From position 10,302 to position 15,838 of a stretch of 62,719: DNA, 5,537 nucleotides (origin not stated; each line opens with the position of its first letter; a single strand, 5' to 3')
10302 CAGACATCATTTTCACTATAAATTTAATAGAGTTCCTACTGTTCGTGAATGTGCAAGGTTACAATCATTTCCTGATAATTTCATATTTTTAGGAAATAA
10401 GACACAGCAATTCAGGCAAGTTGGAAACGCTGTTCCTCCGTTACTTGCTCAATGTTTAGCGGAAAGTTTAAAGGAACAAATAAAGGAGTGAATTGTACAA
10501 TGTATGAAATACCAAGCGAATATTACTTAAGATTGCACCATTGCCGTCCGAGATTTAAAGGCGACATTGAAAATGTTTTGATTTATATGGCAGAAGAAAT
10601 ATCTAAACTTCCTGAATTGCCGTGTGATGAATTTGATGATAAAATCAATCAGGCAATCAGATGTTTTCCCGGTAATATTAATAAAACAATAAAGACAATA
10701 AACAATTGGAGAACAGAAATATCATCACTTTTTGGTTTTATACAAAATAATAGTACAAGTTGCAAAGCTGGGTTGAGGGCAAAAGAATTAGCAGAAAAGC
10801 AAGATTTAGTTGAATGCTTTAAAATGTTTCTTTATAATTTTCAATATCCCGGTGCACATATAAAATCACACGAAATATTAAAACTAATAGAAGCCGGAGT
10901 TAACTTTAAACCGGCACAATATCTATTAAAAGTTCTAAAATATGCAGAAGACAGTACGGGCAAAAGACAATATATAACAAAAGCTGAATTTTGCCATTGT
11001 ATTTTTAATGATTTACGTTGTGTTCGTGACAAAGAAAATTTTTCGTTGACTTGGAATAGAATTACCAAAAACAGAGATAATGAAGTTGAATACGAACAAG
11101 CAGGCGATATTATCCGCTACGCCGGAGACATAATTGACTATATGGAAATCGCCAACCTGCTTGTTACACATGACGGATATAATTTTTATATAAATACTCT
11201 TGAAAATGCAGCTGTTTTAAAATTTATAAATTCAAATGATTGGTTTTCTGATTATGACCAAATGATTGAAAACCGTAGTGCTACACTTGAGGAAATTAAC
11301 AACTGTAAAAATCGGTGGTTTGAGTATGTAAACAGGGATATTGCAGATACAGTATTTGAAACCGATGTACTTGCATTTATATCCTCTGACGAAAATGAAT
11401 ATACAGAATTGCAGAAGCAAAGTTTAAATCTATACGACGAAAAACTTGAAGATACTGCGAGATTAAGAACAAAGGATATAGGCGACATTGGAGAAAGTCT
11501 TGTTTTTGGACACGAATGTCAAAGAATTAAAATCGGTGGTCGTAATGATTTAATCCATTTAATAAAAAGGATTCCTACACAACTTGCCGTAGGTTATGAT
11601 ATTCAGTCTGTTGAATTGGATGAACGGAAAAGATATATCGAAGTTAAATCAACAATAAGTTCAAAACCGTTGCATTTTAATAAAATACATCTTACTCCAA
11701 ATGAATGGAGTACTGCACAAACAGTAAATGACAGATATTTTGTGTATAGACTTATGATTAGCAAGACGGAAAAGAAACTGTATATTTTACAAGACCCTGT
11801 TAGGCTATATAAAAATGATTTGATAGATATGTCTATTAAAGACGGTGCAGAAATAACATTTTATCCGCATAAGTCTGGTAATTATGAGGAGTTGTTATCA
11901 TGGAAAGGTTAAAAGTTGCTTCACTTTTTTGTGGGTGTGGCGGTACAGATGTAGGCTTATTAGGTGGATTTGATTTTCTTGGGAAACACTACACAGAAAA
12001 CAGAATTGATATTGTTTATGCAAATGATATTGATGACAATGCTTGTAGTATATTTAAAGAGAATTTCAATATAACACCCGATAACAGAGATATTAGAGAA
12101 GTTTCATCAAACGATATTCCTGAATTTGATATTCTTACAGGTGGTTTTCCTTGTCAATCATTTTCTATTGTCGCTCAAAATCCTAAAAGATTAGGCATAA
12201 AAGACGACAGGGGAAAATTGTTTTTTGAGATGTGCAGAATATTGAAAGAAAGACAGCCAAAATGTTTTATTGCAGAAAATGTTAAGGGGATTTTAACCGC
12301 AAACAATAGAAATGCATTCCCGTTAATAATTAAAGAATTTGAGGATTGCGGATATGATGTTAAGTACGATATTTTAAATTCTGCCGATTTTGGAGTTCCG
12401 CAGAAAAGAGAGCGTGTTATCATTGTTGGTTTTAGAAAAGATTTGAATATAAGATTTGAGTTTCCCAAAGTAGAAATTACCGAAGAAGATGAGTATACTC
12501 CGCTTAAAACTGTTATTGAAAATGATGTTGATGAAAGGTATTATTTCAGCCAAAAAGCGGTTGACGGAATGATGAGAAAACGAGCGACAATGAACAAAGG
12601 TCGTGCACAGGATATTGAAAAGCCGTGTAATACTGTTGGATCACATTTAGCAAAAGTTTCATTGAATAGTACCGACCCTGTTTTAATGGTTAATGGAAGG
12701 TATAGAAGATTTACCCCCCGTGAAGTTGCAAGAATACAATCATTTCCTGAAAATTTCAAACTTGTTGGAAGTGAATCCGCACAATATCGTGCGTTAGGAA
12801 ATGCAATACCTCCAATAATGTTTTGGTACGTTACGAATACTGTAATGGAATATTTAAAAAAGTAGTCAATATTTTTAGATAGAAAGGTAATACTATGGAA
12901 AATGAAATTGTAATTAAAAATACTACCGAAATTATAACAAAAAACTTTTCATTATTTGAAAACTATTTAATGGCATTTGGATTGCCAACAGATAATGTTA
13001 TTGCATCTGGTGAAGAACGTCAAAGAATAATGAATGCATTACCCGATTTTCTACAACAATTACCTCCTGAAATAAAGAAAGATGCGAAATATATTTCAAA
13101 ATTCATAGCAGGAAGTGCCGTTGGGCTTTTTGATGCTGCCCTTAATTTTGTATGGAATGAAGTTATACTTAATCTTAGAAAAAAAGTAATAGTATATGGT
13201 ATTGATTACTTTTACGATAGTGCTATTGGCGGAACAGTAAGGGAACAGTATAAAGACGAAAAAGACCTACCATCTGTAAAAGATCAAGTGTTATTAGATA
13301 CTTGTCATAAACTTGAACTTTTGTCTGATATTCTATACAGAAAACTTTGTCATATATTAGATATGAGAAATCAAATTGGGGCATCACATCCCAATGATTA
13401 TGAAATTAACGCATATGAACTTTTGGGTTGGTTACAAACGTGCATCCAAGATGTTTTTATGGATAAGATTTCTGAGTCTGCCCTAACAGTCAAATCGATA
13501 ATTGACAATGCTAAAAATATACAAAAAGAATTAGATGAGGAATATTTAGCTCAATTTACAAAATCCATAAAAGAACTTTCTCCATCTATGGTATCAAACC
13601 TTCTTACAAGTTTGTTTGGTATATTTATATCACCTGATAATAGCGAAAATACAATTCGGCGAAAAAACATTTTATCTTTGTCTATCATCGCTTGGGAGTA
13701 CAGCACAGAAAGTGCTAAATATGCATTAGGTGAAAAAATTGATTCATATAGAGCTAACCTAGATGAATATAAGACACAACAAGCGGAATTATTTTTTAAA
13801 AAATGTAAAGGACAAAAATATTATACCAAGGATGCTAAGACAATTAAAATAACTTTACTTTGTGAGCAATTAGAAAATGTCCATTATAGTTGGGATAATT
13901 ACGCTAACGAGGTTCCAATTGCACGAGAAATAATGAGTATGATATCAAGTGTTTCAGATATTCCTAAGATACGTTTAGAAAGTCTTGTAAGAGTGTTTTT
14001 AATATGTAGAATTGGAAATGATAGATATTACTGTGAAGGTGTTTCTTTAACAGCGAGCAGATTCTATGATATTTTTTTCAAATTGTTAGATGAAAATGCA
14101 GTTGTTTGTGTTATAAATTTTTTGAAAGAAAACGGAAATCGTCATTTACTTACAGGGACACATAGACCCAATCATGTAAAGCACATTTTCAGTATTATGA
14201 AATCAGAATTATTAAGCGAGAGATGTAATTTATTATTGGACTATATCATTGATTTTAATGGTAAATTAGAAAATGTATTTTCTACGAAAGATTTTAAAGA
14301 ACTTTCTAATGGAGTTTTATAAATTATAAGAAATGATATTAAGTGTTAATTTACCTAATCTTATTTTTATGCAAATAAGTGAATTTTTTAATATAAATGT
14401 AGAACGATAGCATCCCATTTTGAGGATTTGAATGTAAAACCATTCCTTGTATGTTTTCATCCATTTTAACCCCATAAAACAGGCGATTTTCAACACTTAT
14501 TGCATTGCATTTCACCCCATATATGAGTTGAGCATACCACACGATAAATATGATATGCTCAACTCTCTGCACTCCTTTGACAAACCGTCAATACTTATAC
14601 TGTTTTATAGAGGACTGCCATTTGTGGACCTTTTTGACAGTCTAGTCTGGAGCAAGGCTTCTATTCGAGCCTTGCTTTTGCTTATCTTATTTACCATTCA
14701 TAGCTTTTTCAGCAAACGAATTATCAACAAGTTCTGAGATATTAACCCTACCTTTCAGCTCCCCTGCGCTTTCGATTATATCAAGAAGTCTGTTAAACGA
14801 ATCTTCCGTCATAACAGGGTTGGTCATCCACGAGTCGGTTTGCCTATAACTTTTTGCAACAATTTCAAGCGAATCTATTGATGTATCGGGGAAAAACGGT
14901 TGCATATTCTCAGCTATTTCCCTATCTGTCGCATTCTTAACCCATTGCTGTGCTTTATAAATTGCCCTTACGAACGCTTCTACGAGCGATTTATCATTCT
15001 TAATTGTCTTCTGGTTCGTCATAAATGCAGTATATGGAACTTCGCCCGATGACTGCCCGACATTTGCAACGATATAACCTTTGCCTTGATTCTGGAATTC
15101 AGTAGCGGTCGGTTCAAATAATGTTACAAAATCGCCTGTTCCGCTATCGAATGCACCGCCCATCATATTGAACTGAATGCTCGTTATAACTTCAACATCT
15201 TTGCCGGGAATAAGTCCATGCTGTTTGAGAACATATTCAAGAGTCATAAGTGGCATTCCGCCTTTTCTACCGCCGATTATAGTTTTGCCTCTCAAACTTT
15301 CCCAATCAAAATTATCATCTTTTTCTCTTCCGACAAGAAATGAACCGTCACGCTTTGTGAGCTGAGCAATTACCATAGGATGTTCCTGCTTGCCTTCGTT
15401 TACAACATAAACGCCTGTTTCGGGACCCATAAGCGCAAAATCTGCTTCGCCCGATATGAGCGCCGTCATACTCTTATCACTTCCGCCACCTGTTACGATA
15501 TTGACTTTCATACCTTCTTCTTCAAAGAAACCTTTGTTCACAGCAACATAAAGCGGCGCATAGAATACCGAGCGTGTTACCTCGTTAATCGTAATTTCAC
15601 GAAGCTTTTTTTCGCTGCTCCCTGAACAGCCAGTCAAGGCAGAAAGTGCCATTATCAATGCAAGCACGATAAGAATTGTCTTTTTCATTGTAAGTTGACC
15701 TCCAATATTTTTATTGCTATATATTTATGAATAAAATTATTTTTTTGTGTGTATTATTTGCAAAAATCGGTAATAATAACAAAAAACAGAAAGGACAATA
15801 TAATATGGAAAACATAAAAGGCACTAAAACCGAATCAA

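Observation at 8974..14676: AT-rich 5.6-kb island inserted inside the shared buk/SBP terminator hairpin, flanked by a perfect 27-bp direct repeat, with no recombinase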

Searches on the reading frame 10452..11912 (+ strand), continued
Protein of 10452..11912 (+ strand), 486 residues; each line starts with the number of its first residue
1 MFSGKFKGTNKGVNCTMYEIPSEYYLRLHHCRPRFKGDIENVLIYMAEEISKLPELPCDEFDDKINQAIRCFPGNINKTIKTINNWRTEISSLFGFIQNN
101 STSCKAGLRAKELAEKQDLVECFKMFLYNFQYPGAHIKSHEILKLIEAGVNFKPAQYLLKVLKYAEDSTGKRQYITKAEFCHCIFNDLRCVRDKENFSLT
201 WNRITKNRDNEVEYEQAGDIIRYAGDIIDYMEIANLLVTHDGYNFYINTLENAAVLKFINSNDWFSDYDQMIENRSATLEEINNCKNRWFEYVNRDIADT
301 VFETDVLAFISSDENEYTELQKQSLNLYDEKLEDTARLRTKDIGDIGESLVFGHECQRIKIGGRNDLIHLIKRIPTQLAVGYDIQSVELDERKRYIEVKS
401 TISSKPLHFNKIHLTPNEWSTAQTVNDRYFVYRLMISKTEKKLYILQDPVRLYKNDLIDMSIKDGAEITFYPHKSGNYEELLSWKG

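Call 102: search_solved_structures(query=window:10500-11912:+, max_evalue=0.001, show_alignments=1)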
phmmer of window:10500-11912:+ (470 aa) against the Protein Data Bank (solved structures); distinct sequences matched with E-value up to 0.001: 2.
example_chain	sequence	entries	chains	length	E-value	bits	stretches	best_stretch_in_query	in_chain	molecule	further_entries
2vla_A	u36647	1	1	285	8.5e-10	41.3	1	13-234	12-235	RESTRICTION ENDONUCLEASE R.BPUJI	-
5hlt_A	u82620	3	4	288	1e-09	41.1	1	12-234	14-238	Restriction endonuclease R.BpuJI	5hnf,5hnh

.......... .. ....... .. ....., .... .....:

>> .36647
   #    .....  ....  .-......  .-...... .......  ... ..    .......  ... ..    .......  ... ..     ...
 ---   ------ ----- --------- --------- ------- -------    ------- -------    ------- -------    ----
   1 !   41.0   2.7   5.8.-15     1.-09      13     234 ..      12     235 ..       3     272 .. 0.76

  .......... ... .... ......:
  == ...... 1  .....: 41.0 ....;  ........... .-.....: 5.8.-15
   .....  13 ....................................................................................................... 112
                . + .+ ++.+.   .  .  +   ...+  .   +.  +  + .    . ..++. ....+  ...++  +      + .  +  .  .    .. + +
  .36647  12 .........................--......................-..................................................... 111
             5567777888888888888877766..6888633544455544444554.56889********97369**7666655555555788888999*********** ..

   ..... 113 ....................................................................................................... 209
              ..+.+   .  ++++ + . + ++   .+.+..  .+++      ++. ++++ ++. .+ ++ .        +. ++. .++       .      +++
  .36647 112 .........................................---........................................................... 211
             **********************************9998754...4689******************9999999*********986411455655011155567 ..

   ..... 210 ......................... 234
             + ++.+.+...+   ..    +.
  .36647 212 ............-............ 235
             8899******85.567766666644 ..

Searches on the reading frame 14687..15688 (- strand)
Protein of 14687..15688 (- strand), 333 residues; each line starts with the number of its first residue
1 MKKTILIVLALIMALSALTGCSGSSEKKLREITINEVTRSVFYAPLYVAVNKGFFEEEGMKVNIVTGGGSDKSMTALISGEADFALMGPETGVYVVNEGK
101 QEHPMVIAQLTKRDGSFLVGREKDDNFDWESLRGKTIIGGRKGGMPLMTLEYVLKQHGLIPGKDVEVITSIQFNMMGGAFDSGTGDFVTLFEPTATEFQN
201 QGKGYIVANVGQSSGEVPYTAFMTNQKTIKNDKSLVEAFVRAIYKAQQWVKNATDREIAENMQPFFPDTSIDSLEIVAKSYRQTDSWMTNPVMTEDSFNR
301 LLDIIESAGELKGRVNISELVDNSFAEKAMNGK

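Call 6: search_protein_families(library=pfam, proteins=[window:14687-15688:-], max_evalue=0.01)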
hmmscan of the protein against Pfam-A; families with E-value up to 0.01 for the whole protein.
window:14687-15688:- (333 aa): 3 families
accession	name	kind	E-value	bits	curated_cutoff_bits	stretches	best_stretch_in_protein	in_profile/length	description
PF09084.16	NMT1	-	4.2e-24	86.1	20.5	1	44-252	5-211/216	NMT1/THI5 like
PF13379.11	NMT1_2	-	2.1e-22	80.6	24.7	1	43-258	18-246/252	NMT1-like family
PF12974.12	Phosphonate-bd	-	1.6e-06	28.1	27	1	56-202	25-174/242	ABC transporter, phosphonate, periplasmic substrate-binding protein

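Call 9: find_encoding_contigs(protein=window:14687-15688:-, flank=8000, max_places=10)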
Protein window:14687-15688:- (333 aa): 1 contig read that carries it; 1 place shown.
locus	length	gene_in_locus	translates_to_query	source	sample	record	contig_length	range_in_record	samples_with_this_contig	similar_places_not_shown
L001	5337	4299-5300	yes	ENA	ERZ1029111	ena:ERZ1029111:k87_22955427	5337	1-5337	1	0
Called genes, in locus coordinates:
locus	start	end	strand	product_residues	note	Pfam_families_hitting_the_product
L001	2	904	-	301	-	?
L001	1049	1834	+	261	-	PF04203:Sortase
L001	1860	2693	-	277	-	PF02655:ATP-grasp_3, PF08443:RimK, PF07478:Dala_Dala_lig_C (faint), PF02955:GSH-S_ATP, PF13535:ATP-grasp_4 (faint)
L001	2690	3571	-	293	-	PF14397:ATPgrasp_ST (faint), PF02655:ATP-grasp_3, PF08443:RimK, PF02955:GSH-S_ATP, PF02222:ATP-grasp (weak)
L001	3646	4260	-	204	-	PF02915:Rubrerythrin, PF21349:RUBY_RBDX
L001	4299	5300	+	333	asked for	PF13379:NMT1_2, PF09084:NMT1, PF12974:Phosphonate-bd (weak)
